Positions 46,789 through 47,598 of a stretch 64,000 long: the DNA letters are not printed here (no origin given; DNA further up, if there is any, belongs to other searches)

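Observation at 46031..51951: Giant STAND NTPase/TPR protein divergently paired with an HD alarmone-hydrolase-led three-gene operon: candidate undescribed defence or stress-signalling module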

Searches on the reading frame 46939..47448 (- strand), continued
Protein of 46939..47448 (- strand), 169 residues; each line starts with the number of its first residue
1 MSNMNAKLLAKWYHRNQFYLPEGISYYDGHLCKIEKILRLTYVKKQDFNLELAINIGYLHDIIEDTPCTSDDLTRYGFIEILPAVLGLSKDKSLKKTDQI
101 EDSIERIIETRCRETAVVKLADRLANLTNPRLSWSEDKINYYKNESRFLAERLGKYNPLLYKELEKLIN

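Call 91: get_annotated_region(hit=H20, flank=6000)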
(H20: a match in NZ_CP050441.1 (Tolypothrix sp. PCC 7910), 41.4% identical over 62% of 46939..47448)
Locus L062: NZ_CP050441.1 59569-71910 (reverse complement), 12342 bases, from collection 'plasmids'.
description: Tolypothrix sp. PCC 7910 plasmid unnamed1, complete sequence
organism: Tolypothrix sp. PCC 7910 (NCBI taxid 2099387)
taxonomy: Bacteria; Cyanobacteriota; Cyanophyceae; Nostocales; Tolypothrichaceae; Tolypothrix; Tolypothrix sp. PCC 7910
host: -; source: cell culture; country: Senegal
typing (MOB-suite, as given by PLSDB): non-mobilizable; replicon rep_cluster_1678
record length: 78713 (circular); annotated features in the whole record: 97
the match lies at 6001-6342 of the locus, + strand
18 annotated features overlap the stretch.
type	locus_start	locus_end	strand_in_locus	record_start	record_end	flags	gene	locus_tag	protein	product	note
CDS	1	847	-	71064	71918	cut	-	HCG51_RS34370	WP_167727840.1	hypothetical protein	-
CDS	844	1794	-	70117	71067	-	-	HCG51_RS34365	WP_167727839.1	HNH endonuclease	-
CDS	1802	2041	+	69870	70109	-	-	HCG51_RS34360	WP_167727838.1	hypothetical protein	-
CDS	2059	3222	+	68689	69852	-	-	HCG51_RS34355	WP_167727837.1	HNH endonuclease domain-containing protein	-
CDS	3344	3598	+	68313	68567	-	-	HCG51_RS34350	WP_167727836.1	Nif11-like leader peptide family natural product precursor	-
CDS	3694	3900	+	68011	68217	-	-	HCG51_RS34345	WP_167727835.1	hypothetical protein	-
CDS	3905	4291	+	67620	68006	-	-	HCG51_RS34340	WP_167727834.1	hypothetical protein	-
CDS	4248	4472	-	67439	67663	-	-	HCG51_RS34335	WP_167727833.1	hypothetical protein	-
CDS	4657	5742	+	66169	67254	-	-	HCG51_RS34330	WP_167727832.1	DUF3696 domain-containing protein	-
CDS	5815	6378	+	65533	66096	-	-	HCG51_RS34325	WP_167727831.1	HD domain-containing protein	-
CDS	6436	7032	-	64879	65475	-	-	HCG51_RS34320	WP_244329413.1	hypothetical protein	-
CDS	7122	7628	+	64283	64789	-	-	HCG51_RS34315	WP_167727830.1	hypothetical protein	-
CDS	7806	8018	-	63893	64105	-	-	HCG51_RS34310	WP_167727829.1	hypothetical protein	-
CDS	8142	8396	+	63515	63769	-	-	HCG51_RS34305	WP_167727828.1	TIGR03643 family protein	-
CDS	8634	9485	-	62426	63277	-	-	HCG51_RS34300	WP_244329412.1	methyltransferase domain-containing protein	-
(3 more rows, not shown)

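Call 92: get_annotated_region(hit=H21, flank=6000)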
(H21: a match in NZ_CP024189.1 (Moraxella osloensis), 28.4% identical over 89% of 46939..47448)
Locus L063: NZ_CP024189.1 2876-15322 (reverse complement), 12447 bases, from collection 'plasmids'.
description: Moraxella osloensis strain TT16 plasmid p4, complete sequence
organism: Moraxella osloensis (NCBI taxid 34062)
taxonomy: Bacteria; Pseudomonadota; Gammaproteobacteria; Moraxellales; Moraxellaceae; Moraxella; Moraxella osloensis
host: -; source: single cell,skin swab; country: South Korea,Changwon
typing (MOB-suite, as given by PLSDB): mobilizable; relaxase MOBP
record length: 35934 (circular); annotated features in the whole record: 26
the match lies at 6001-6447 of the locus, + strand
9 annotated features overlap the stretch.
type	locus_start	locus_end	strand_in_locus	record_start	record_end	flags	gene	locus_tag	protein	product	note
CDS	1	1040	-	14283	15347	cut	-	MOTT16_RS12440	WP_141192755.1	6-bladed beta-propeller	-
CDS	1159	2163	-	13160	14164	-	-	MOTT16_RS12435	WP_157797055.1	glycyl-radical enzyme activating protein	GO:0043687 - post-translational protein modification [Evidence IEA]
CDS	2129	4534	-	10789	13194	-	-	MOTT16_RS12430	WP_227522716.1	pyruvate formate lyase family protein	-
CDS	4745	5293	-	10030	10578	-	-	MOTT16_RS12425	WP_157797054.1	helix-turn-helix transcriptional regulator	GO:0006355 - regulation of DNA-templated transcription [Evidence IEA]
CDS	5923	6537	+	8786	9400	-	-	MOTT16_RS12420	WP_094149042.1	HD domain-containing protein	-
CDS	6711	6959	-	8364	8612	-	-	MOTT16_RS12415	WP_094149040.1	helix-turn-helix transcriptional regulator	-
CDS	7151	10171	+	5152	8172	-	-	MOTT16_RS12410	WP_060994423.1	Tn3 family transposase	-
CDS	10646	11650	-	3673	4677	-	-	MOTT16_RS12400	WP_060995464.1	DNA cytosine methyltransferase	-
CDS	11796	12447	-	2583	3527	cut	repM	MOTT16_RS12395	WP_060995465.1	replication initiation protein RepM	GO:0006270 - DNA replication initiation [Evidence IEA]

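Call 93: get_annotated_region(hit=H15, flank=6000)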
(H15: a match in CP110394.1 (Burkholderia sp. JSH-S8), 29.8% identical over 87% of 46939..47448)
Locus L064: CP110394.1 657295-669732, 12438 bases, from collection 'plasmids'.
description: Burkholderia sp. JSH-S8 plasmid pla, complete sequence
organism: Burkholderia sp. JSH-S8 (NCBI taxid 2880219)
taxonomy: Bacteria; Pseudomonadota; Betaproteobacteria; Burkholderiales; Burkholderiaceae; Burkholderia; Burkholderia sp. JSH-S8
host: -; source: Tetrastigma hemsleyanum Diels et Gilg; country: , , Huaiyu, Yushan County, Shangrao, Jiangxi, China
typing (MOB-suite, as given by PLSDB): non-mobilizable
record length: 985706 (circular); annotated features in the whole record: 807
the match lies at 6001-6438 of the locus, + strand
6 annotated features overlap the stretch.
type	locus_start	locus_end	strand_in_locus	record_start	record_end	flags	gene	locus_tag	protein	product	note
CDS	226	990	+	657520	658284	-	-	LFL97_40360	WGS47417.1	hypothetical protein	-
CDS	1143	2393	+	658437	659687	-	-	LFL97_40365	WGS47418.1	DNA repair exonuclease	-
CDS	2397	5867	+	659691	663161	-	-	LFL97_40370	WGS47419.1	AAA family ATPase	-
CDS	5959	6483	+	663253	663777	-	-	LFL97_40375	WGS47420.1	HD domain-containing protein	-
CDS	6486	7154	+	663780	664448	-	-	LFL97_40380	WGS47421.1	DUF429 domain-containing protein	-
CDS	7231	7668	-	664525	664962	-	-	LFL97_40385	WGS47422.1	ATPase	-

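Call 94: search_protein_families(library=padloc, proteins=[L060:6684-7769:+, L060:7869-8432:+, L064:2397-5867:+, L064:5959-6483:+, L064:6486-7154:+, L064:1143-2393:+], max_evalue=0.001)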
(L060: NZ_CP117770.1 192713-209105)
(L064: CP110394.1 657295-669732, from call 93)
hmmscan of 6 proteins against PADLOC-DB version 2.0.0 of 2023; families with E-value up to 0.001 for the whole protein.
L060:6684-7769:+ (361 aa): 110 families (the best 25 are shown)
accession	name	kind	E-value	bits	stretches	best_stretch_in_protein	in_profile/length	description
PDLC03878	NsnB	-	1.9e-104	348.2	1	1-357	1-344/345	-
PDLC04148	HEC-03B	-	4.6e-31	106.3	2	225-346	317-435/458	-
PDLC02979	AriA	-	8.3e-24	83.1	2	1-107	1-78/373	-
PDLC04707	PDC-M55A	-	1.2e-22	78.5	1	170-347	214-401/421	-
PDLC04393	PDC-M07A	-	8.3e-20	69.2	2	1-118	1-116/435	-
PDLC02980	AriA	-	1e-19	69.7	1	23-292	1-304/304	-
PDLC04178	HEC-01A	-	4.5e-17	60.2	2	2-107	9-109/399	-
PDLC04611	PDC-M38A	-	1.4e-16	59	2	1-55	1-56/383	-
PDLC02336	AbiLi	-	1.9e-16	58.5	1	1-303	1-305/340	AbiLi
PDLC04177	HEC-01A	-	3.9e-16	57.1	2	235-293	285-342/393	-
PDLC04176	HEC-01A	-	4.8e-16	57.1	2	227-292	256-322/371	-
PDLC04391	PDC-M07A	-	9.4e-16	55.8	2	1-56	1-56/412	-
PDLC04392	PDC-M07A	-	1.3e-15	55.5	2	1-131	1-127/432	-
PDLC04179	HEC-01A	-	4.6e-15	53.7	2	234-294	347-408/459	-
PDLC02358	Old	-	5.2e-15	53.2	2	2-50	4-52/578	Old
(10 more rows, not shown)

L060:7869-8432:+ (187 aa): 1 family
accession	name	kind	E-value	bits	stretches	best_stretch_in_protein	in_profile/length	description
PDLC01792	Cas85f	-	0.00076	15.9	1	2-115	459-570/681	-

L064:2397-5867:+ (1156 aa): 10 families
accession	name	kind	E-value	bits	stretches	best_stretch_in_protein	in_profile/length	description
PDLC03859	LmuB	-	5.9e-08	30.4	0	1-59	3-56/611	-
PDLC04135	mad3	-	1.1e-06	26.5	0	2-52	1-48/374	mads_3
PDLC00271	PtuA1|PtuA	-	2.1e-06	25.6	1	1-49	1-46/421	AAA ATPase domain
PDLC02913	ATPase_I-A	-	3.5e-05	21.1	1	2-50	53-98/508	-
PDLC00278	PtuA1|PtuA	-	9.5e-05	19.8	1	1-49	1-46/436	AAA ATPase domain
PDLC00267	PtuA1|PtuA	-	0.00015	19.1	1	1-48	1-45/438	AAA ATPase domain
PDLC00102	GajA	-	0.00018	18.1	1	1-47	1-44/532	AAA ATPase domain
PDLC00581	JetC3|JetC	-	0.00038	16.4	0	377-755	736-1108/1473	DUF3584 domain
PDLC00299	PtuA1|PtuA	-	0.00045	17.3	1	2-50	54-99/535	AAA ATPase domain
PDLC00281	PtuA1|PtuA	-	0.00049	17.3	1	1-50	4-61/448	AAA ATPase domain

L064:5959-6483:+ (174 aa): 0 families

L064:6486-7154:+ (222 aa): 1 family
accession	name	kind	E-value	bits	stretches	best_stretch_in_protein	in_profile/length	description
PDLC05019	PDC-S44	-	8.5e-10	36.3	1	44-148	50-150/259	-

L064:1143-2393:+ (416 aa): 0 families

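Call 95: search_protein_families(library=pfam, proteins=[L060:6684-7769:+, L060:7869-8432:+, L064:5959-6483:+, L064:6486-7154:+, L063:5923-6537:+], max_evalue=0.001)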
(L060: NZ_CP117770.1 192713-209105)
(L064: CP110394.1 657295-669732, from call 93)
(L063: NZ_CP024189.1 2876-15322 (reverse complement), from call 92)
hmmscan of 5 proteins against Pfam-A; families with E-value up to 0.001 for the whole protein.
L060:6684-7769:+ (361 aa): 8 families
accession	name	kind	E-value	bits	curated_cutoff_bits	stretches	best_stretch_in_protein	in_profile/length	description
PF13175.12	AAA_15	-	5.5e-21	76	32.1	2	1-80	1-55/374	AAA ATPase domain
PF12476.13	DUF3696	-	8.1e-20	71.2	22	1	303-352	1-49/52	Protein of unknown function (DUF3696)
PF13304.12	AAA_21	-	3.6e-19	70.4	27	1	23-292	1-304/304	AAA domain, putative AbiEii toxin, Type IV TA system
PF02463.25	SMC_N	-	8.1e-07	29.1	40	1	1-51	1-55/220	RecF/RecN/SMC N terminal domain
PF13476.12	AAA_23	-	1.5e-06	29.5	27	1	4-94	1-84/201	AAA domain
PF13555.12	AAA_29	-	2.3e-05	24.5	27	1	3-44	2-45/61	P-loop containing region of AAA domain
PF11398.14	DUF2813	-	8e-05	22.6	21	0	17-49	18-50/372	Protein of unknown function (DUF2813)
PF13514.12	AAA_27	-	0.00034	20.7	22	1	2-44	3-49/206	AAA domain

L060:7869-8432:+ (187 aa): 2 families
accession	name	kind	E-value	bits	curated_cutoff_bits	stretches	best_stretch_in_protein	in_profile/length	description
PF13328.12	HD_4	-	3.6e-14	53.2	27.2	1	19-164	1-149/156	HD domain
PF01966.28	HD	-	2e-05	25.3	22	1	51-137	12-115/116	HD domain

L064:5959-6483:+ (174 aa): 2 families
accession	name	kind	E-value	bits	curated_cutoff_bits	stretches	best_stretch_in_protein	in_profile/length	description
PF13328.12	HD_4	-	3.1e-20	72.9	27.2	1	7-134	1-135/156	HD domain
PF01966.28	HD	-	8.7e-07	29.7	22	1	29-122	2-115/116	HD domain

L064:6486-7154:+ (222 aa): 1 family
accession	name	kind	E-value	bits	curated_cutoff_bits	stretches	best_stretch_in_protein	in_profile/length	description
PF04250.19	DUF429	-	7.7e-16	58.9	23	1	50-202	33-211/214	Protein of unknown function (DUF429)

L063:5923-6537:+ (204 aa): 2 families
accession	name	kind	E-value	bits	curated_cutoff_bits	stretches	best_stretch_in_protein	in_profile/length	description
PF13328.12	HD_4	-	6.2e-20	71.9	27.2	1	36-168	1-141/156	HD domain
PF01966.28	HD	-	9.3e-07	29.6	22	1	56-150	1-115/116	HD domain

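Call 98: search_dna_similar(query=window:46939-47448:-, collection=plasmids, mode=protein, max_evalue=0.001, max_rows=30, rows=best)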
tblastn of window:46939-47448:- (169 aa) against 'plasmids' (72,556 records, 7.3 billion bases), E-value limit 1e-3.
Records with a match: 22; places in all: 22; records where one place covers at least 80% of the query: 19.
Best place of each record, by identity: <60% 22.
By first word of the organism name: Burkholderia 10; Moraxella 3; Variovorax 3; Nostoc 2; Tolypothrix 1; Acinetobacter 1; Caballeronia 1; Sphingobium 1.
By predicted mobility (MOB-suite, as given by PLSDB): non-mobilizable 17; mobilizable 4; conjugative 1.
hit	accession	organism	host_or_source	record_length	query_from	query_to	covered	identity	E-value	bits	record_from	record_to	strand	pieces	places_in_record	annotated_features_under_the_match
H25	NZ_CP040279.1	Nostoc sp. C052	Blasia pusilla,pure culture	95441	7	164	93%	38.9%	6e-13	72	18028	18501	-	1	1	none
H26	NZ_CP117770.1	Nostoc sp. UHCC 0926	whole organism,lichen surface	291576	31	164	79%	37.8%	2e-12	71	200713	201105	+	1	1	HD domain-containing protein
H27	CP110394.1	Burkholderia sp. JSH-S8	Tetrastigma hemsleyanum Diels et Gilg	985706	14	160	87%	29.8%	3e-7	56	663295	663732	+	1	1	HD domain-containing protein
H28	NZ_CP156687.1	Burkholderia stagnalis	Bacterial cells,soils collected in ...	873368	14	160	87%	29.8%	1e-6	55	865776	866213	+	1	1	HD domain-containing protein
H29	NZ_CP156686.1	Burkholderia stagnalis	Bacterial cells,soils collected in ...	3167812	14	160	87%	29.8%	1e-6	55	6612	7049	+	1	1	none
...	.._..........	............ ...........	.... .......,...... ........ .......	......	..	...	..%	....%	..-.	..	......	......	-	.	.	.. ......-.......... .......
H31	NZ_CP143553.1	Burkholderia multivorans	Homo sapiens,bronchoalveolar lavage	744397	14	160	87%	29.8%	2e-4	47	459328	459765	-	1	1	HD domain-containing protein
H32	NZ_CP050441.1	Tolypothrix sp. PCC 7910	cell culture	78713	51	154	62%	41.4%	2e-11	69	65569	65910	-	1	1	HD domain-containing protein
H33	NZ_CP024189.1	Moraxella osloensis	single cell,skin swab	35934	2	151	89%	28.4%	1e-4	49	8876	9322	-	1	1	HD domain-containing protein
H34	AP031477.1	Moraxella osloensis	Homo sapiens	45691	2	151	89%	28.4%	1e-4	49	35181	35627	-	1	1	HD domain-containing protein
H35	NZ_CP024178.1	Moraxella osloensis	Homo sapiens,single cell,skin swab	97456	2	151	89%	28.4%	1e-4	49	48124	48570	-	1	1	HD domain-containing protein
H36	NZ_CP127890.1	Acinetobacter towneri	cell culture,Influent wastewater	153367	2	151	89%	28.4%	1e-4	49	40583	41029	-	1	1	HD domain-containing protein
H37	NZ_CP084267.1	Caballeronia sp. Lep1P3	Leptoglossus zonatus,Cell culture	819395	3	160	93%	26.5%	4e-4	47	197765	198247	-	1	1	HD domain-containing protein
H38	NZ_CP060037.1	Sphingobium fuliginis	-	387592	49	169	72%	33.9%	1e-9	63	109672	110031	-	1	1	HD domain-containing protein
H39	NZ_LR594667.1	Variovorax sp. SRS16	linuron-contaminated soil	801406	4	162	94%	25.2%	1e-4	49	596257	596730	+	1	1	HD domain-containing protein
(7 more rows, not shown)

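Call 99: get_annotated_region(hit=H38, flank=6000)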
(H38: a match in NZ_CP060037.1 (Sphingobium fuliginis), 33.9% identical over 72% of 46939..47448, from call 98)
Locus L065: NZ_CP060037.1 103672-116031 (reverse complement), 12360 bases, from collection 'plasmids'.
description: Sphingobium fuliginis strain KK22 plasmid p1, complete sequence
organism: Sphingobium fuliginis (NCBI taxid 336203)
taxonomy: Bacteria; Pseudomonadota; Alphaproteobacteria; Sphingomonadales; Sphingomonadaceae; Sphingobium; Sphingobium fuliginis
host: -; source: -; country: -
typing (MOB-suite, as given by PLSDB): conjugative; replicon rep_cluster_647; relaxase MOBP; mating-pair formation MPF_T
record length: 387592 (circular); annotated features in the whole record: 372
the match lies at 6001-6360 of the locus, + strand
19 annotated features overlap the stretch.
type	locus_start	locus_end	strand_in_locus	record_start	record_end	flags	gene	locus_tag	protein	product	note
CDS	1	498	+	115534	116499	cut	-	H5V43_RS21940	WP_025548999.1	hypothetical protein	-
CDS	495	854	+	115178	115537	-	-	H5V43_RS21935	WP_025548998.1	DUF3768 domain-containing protein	-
CDS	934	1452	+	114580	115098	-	-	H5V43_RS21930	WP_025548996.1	hypothetical protein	-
CDS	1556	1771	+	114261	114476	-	-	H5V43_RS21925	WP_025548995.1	hypothetical protein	-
CDS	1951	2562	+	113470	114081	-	-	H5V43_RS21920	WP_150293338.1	hypothetical protein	-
CDS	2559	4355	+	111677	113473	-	-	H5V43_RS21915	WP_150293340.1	PcfJ domain-containing protein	-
CDS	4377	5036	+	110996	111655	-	-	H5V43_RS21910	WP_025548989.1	hypothetical protein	-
CDS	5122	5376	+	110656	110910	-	-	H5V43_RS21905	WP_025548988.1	Arc family DNA-binding protein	-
CDS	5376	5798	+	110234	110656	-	-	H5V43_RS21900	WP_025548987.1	type II toxin-antitoxin system VapC family toxin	-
CDS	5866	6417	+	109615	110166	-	-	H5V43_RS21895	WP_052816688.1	HD domain-containing protein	-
CDS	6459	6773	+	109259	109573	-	-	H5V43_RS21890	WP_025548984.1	hypothetical protein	-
CDS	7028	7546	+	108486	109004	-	-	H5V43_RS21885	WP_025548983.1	DUF736 domain-containing protein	-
CDS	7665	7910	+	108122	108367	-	-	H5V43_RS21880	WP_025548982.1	hypothetical protein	-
CDS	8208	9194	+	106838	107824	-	-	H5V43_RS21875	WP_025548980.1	DUF2493 domain-containing protein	-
CDS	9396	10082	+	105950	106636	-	-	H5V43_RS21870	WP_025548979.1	hypothetical protein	-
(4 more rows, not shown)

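Call 100: get_annotated_region(hit=H39, flank=6000)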
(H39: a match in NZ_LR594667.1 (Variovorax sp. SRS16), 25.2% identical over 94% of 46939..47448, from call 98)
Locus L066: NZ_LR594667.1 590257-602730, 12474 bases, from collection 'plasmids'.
description: Variovorax sp. SRS16 plasmid 2
organism: Variovorax sp. SRS16 (NCBI taxid 282217)
taxonomy: Bacteria; Pseudomonadota; Betaproteobacteria; Burkholderiales; Comamonadaceae; Variovorax; Variovorax sp. SRS16
host: -; source: linuron-contaminated soil; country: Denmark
typing (MOB-suite, as given by PLSDB): non-mobilizable
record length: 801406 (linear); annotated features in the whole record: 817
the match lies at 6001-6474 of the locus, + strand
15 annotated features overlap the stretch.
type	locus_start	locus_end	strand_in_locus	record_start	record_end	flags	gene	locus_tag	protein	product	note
CDS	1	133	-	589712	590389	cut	-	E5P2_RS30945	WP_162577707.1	uracil-DNA glycosylase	-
CDS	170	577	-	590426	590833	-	-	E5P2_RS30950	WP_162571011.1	hypothetical protein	-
CDS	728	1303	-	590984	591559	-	-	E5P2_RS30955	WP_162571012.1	hypothetical protein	-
CDS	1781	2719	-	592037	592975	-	-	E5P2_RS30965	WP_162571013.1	hypothetical protein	-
CDS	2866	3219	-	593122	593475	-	-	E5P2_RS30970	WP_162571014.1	hypothetical protein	-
CDS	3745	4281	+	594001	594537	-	-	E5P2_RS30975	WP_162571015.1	hypothetical protein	-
CDS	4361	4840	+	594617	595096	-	-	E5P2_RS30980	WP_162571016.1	NUDIX domain-containing protein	-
CDS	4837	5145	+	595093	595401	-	-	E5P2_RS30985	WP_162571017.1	hypothetical protein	-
CDS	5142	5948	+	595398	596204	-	-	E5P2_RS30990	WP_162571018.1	metallophosphoesterase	-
CDS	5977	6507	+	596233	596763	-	-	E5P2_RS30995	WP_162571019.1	HD domain-containing protein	-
CDS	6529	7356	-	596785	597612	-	-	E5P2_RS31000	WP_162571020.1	hypothetical protein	-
CDS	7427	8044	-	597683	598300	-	-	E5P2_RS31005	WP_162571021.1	hypothetical protein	-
CDS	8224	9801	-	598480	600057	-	-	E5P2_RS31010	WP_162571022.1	hypothetical protein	-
CDS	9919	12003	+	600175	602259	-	-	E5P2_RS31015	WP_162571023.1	hypothetical protein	-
CDS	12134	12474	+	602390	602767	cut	-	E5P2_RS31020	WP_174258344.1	hypothetical protein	-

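Call 101: get_annotated_region(hit=H37, flank=6000)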
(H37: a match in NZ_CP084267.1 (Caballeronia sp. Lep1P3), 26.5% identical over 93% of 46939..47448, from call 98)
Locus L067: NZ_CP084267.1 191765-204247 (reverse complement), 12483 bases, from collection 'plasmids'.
description: Caballeronia sp. Lep1P3 plasmid p1, complete sequence
organism: Caballeronia sp. Lep1P3 (NCBI taxid 2878150)
taxonomy: Bacteria; Pseudomonadota; Betaproteobacteria; Burkholderiales; Burkholderiaceae; Caballeronia; Caballeronia sp. Lep1P3
host: -; source: Leptoglossus zonatus,Cell culture; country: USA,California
typing (MOB-suite, as given by PLSDB): mobilizable; relaxase MOBP
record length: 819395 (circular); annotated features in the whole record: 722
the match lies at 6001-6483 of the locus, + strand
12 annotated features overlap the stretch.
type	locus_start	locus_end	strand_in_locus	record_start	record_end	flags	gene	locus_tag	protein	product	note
CDS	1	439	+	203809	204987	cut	-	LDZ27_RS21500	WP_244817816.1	AAA family ATPase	-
CDS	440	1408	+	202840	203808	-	-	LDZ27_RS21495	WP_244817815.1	ParB/RepB/Spo0J family partition protein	GO:0007059 - chromosome segregation [Evidence IEA]; GO:0000910 - cytokinesis [Evidence IEA]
CDS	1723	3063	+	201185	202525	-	-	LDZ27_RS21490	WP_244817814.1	replication protein O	-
CDS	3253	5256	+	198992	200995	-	rpoD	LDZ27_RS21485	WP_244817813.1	RNA polymerase sigma factor RpoD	GO:0006355 - regulation of DNA-templated transcription [Evidence IEA]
CDS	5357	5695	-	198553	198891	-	-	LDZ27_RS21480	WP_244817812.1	hypothetical protein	-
CDS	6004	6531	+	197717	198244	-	-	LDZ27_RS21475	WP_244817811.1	HD domain-containing protein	-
CDS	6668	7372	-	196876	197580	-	-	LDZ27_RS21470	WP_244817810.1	glutathione S-transferase N-terminal domain-containing protein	GO:0006749 - glutathione metabolic process [Evidence IEA]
CDS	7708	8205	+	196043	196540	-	-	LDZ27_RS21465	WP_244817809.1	hypothetical protein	-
CDS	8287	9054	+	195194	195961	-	-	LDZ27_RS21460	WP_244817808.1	SDR family oxidoreductase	-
CDS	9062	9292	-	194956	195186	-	-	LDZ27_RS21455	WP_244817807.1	hypothetical protein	-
CDS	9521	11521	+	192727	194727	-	-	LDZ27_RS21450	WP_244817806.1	sigma-54-dependent Fis family transcriptional regulator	-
CDS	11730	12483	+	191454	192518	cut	-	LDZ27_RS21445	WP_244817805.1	NAD(+)/NADH kinase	GO:0006741 - NADP biosynthetic process [Evidence IEA]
